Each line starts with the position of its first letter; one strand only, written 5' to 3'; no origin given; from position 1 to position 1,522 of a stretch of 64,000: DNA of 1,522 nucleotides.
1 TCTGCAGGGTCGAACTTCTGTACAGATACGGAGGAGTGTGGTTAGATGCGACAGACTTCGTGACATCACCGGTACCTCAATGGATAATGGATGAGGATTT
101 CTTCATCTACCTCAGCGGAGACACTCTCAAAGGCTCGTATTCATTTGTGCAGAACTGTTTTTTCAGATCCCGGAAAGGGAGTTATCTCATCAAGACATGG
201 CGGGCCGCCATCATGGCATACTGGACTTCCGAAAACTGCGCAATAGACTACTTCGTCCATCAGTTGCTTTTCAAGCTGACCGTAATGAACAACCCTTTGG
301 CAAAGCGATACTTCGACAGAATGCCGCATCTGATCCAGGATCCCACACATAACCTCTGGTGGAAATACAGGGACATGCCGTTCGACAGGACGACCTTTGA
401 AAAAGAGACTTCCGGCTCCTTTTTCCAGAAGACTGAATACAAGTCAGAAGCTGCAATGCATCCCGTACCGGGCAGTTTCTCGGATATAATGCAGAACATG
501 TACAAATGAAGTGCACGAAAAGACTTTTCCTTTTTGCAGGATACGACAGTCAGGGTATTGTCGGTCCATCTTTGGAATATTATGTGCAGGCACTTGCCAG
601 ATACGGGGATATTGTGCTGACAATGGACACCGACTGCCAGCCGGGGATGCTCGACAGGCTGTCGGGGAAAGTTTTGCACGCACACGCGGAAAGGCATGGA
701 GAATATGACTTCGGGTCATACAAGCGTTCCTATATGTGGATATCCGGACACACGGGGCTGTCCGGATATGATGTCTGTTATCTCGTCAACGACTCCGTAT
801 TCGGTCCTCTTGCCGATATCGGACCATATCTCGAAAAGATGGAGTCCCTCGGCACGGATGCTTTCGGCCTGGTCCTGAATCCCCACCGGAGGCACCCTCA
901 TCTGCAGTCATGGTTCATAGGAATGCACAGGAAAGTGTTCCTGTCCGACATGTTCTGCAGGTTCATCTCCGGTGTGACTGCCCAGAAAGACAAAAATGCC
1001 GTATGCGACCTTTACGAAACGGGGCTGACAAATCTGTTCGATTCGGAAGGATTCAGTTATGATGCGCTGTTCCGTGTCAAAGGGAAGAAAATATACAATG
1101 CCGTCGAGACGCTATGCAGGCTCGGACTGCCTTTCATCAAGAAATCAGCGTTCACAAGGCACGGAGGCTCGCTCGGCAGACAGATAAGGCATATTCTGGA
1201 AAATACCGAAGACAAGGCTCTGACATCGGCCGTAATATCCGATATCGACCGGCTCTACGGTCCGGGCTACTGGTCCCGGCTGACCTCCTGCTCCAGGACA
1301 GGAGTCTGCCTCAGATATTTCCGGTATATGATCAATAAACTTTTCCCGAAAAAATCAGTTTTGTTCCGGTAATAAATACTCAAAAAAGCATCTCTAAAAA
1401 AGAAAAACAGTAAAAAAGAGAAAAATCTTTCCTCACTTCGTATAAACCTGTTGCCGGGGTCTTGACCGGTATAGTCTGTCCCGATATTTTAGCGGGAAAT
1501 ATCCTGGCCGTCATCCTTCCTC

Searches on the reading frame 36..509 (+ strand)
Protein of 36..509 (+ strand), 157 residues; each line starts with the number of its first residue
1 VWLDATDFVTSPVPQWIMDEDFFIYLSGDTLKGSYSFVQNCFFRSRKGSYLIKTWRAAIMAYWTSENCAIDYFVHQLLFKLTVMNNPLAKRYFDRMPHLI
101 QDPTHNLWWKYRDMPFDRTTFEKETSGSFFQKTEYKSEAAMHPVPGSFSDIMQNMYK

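Call 7: search_protein_families(library=pfam, proteins=[window:36-509:+])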
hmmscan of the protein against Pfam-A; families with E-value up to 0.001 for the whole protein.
window:36-509:+ (157 aa): 1 family
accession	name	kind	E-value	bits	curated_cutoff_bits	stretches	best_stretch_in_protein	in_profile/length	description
PF05704.18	Caps_synth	-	1.9e-21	77.1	24.5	1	1-139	128-266/278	Capsular polysaccharide synthesis protein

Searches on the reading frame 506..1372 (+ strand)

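Call 7: search_protein_families(library=pfam, proteins=[window:506-1372:+])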
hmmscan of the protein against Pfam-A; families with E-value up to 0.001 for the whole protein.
window:506-1372:+ (288 aa): 1 family
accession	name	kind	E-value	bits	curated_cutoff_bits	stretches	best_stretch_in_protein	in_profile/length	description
PF05045.17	RgpF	-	8.1e-19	68.1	25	1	63-219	29-200/503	Rhamnan synthesis protein F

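Call 58: search_protein_families(library=ncbifam, proteins=[window:506-1372:+], max_evalue=0.01)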
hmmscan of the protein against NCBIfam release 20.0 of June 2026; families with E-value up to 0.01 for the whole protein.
window:506-1372:+ (288 aa): 0 families
